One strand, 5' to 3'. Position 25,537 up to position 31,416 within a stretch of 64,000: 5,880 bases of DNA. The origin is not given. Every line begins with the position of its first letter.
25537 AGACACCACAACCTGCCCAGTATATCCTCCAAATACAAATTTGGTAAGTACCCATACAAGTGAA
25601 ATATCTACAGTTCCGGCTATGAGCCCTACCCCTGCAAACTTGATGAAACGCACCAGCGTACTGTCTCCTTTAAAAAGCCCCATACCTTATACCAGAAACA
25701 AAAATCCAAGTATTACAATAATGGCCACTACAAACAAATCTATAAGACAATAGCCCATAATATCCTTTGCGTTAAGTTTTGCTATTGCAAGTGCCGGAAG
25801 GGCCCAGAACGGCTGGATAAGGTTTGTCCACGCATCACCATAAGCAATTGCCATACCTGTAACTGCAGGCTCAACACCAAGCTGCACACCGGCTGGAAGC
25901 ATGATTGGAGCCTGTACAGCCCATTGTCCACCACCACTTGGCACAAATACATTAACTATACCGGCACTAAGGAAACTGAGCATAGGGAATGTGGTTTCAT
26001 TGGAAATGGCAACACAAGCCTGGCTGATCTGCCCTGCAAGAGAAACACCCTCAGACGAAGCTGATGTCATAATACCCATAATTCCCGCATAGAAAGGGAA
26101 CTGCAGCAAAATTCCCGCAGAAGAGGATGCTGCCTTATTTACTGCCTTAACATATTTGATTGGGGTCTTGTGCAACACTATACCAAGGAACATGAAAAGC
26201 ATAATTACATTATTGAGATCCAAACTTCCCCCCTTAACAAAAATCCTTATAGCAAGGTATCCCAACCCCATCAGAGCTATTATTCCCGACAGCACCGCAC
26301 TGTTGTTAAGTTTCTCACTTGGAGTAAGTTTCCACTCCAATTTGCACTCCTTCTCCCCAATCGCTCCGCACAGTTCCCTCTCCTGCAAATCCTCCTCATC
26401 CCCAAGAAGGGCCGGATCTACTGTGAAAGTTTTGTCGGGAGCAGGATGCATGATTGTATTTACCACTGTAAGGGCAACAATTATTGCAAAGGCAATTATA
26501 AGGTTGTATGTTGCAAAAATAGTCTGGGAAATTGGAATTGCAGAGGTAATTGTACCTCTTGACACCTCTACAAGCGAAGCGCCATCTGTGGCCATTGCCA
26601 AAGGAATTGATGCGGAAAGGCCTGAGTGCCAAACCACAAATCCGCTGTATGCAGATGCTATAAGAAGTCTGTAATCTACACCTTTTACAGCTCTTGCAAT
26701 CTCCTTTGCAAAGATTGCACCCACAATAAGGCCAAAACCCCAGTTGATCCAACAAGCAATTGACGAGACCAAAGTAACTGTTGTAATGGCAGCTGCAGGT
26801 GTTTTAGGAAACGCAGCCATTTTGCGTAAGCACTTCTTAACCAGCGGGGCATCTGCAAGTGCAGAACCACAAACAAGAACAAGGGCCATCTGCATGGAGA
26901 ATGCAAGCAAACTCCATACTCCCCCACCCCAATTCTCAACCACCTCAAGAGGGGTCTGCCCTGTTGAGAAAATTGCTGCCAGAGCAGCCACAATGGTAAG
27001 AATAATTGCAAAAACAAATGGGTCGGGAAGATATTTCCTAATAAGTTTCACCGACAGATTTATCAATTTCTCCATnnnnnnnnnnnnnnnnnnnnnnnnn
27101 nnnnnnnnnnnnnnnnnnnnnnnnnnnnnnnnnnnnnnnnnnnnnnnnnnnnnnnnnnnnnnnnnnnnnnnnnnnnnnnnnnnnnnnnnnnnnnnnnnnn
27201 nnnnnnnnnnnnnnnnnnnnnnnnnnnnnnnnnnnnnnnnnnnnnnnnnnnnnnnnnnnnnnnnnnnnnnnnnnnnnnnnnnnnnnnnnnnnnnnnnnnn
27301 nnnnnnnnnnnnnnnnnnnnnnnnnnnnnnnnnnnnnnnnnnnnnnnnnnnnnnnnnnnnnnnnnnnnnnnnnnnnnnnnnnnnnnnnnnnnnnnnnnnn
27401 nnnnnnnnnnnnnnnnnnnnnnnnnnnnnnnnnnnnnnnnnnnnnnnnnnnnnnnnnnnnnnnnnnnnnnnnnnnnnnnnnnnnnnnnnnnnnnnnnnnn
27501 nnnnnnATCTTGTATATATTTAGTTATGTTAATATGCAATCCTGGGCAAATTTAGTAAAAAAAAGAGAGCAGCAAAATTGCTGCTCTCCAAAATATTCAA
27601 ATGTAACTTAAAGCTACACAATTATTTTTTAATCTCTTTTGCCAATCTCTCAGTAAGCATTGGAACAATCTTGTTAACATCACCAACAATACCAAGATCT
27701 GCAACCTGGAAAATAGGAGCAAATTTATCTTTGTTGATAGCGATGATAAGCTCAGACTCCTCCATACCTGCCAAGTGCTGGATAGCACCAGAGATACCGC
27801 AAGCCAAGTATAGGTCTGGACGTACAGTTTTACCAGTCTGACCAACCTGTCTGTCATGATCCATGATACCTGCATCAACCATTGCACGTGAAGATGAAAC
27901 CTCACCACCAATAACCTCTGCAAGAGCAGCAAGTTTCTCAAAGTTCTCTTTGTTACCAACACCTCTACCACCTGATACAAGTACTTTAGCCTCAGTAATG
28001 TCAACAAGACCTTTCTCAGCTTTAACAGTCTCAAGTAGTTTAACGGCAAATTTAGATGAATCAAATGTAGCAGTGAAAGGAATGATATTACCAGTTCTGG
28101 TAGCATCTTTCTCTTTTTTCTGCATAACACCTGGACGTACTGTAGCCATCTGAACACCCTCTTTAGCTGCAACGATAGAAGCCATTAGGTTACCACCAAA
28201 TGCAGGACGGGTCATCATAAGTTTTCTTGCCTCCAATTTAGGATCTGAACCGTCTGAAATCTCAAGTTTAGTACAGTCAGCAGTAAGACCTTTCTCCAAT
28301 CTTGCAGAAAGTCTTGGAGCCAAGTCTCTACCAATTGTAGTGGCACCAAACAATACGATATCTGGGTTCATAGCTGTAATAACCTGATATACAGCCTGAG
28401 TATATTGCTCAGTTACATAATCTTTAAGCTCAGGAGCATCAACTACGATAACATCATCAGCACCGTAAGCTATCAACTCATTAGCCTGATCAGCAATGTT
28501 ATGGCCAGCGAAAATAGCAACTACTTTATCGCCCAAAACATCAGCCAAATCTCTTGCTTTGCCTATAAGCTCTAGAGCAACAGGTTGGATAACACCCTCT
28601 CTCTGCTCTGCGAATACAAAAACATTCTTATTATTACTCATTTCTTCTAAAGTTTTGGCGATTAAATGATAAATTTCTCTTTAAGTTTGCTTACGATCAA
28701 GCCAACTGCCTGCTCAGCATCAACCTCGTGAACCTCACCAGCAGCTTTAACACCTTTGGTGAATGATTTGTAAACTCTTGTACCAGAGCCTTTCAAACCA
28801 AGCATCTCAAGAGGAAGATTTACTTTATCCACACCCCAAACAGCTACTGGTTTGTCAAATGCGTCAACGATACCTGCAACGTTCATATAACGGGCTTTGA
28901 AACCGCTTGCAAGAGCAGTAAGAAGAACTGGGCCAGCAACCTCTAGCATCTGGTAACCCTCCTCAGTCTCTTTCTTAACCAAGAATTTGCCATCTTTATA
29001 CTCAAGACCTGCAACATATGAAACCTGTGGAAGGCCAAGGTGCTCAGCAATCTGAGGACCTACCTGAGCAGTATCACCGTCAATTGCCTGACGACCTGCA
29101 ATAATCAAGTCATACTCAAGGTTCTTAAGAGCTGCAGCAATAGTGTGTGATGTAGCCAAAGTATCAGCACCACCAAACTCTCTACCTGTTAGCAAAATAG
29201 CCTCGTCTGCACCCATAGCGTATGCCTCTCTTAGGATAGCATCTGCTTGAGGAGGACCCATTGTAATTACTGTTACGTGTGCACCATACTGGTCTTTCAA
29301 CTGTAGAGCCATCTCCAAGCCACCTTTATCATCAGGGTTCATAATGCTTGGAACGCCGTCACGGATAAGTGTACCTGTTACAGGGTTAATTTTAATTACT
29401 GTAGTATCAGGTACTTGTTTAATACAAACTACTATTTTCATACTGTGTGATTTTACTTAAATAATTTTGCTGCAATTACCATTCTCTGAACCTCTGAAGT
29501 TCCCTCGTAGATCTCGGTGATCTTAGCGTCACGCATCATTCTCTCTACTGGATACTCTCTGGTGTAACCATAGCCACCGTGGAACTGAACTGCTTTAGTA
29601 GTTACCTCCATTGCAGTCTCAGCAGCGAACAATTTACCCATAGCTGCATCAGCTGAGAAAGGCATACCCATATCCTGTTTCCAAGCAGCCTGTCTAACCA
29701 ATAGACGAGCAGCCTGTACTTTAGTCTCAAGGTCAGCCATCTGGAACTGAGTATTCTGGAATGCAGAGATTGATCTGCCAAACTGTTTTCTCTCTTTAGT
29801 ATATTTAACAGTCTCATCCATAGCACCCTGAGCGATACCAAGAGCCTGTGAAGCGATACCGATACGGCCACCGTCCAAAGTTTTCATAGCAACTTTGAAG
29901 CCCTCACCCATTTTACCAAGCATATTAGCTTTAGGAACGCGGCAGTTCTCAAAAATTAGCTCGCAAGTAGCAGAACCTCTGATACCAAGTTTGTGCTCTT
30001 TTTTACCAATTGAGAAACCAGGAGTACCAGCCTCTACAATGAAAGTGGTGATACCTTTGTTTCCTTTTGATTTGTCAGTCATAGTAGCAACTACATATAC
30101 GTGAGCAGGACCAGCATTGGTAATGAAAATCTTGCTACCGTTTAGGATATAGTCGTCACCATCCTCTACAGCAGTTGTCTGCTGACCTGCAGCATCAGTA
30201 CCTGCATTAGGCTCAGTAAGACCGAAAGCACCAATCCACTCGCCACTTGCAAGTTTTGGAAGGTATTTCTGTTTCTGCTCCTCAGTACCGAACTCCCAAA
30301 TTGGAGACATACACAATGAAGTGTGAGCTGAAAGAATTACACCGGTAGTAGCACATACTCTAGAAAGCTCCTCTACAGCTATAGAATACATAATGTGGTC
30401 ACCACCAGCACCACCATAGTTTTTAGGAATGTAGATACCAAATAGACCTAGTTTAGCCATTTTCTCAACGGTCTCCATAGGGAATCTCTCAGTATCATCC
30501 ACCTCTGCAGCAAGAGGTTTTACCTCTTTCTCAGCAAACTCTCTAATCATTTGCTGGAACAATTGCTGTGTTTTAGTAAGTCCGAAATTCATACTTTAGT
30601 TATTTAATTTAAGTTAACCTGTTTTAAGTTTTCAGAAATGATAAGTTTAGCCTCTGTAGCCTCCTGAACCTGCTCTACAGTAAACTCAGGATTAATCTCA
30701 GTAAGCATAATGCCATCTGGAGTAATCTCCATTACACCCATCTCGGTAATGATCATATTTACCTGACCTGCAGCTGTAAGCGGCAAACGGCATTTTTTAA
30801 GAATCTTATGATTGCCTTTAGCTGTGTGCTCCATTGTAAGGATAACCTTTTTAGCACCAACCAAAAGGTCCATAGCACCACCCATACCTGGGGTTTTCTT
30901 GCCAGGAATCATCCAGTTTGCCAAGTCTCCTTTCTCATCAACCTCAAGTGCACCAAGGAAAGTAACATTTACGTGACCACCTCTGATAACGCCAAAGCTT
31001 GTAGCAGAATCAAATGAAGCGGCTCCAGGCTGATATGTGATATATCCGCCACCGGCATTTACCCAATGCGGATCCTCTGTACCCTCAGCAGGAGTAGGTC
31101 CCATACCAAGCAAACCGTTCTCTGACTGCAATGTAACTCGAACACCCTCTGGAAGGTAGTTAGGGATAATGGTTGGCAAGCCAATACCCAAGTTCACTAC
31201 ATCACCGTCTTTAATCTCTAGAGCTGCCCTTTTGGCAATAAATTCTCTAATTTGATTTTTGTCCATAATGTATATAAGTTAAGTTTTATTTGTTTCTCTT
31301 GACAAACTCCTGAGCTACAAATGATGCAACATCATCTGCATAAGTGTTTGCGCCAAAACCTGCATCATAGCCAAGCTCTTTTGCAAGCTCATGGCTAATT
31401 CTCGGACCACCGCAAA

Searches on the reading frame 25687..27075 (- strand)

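Call 26: search_protein_families(library=pfam, proteins=[window:25687-27075:-], max_evalue=0.00001)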
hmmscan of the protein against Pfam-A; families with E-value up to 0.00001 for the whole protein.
window:25687-27075:- (462 aa): 3 families
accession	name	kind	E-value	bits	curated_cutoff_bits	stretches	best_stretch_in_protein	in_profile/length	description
PF02667.20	SCFA_trans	-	2.2e-168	561.4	27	1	2-461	3-453/453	Short chain fatty acid transporter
PF03806.19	ABG_transport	-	4.6e-08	32.2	27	1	307-432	322-451/502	AbgT putative transporter family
PF03606.21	DcuC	-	3.5e-06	26.3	23.1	1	272-459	266-457/461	C4-dicarboxylate anaerobic carrier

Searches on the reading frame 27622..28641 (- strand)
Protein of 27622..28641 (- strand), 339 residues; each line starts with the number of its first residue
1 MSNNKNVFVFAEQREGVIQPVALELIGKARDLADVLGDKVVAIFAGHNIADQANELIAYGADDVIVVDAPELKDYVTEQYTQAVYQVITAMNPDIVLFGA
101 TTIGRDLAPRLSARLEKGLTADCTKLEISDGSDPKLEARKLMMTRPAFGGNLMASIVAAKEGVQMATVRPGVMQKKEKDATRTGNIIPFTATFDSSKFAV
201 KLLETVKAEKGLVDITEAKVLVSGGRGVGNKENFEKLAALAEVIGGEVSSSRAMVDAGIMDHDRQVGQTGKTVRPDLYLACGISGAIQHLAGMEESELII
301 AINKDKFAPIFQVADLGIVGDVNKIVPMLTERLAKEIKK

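Call 27: search_protein_families(library=pfam, proteins=[window:27622-28641:-], max_evalue=0.00001)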
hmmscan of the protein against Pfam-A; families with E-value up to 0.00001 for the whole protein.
window:27622-28641:- (339 aa): 2 families
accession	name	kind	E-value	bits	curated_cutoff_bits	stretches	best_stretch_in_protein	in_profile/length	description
PF01012.27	ETF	-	1.3e-50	172.2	26.7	1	7-192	1-179/181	Electron transfer flavoprotein domain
PF00766.25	ETF_alpha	-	2e-36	124.2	27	1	214-294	1-81/81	Electron transfer flavoprotein FAD-binding domain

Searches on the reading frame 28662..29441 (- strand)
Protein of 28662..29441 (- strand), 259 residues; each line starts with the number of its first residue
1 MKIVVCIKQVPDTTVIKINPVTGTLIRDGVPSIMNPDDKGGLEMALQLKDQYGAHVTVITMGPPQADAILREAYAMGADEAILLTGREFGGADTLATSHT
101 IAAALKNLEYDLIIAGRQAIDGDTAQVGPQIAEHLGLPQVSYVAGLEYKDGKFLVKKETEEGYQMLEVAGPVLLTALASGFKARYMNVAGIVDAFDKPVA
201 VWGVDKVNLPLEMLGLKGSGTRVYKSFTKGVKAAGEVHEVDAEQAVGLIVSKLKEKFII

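Call 27: search_protein_families(library=pfam, proteins=[window:28662-29441:-], max_evalue=0.00001)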
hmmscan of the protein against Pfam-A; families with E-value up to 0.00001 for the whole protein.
window:28662-29441:- (259 aa): 1 family
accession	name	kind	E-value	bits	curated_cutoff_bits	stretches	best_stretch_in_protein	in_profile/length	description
PF01012.27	ETF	-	3.7e-41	141.3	26.7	1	23-204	2-178/181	Electron transfer flavoprotein domain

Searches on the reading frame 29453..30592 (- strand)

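Call 27: search_protein_families(library=pfam, proteins=[window:29453-30592:-], max_evalue=0.00001)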
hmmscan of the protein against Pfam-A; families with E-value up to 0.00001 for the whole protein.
window:29453-30592:- (379 aa): 4 families
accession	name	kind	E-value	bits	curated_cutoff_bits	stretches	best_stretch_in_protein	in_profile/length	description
PF00441.29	Acyl-CoA_dh_1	-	2.3e-54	184.1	22.4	1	229-377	1-149/150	Acyl-CoA dehydrogenase, C-terminal domain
PF02771.21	Acyl-CoA_dh_N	-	2e-45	154.3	22.9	1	6-118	1-113/113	Acyl-CoA dehydrogenase, N-terminal domain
PF02770.24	Acyl-CoA_dh_M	-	3.3e-29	101.3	33.3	1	122-217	1-97/97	Acyl-CoA dehydrogenase, middle domain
PF08028.16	Acyl-CoA_dh_2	-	3.7e-28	98.9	22.7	1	244-366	1-133/134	Acyl-CoA dehydrogenase, C-terminal domain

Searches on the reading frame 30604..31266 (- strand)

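Call 27: search_protein_families(library=pfam, proteins=[window:30604-31266:-], max_evalue=0.00001)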
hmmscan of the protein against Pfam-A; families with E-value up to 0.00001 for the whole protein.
window:30604-31266:- (220 aa): 1 family
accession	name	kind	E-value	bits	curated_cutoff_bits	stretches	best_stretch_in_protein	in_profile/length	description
PF01144.29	CoA_trans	-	1.4e-46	159.1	23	1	9-203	3-217/217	Coenzyme A transferase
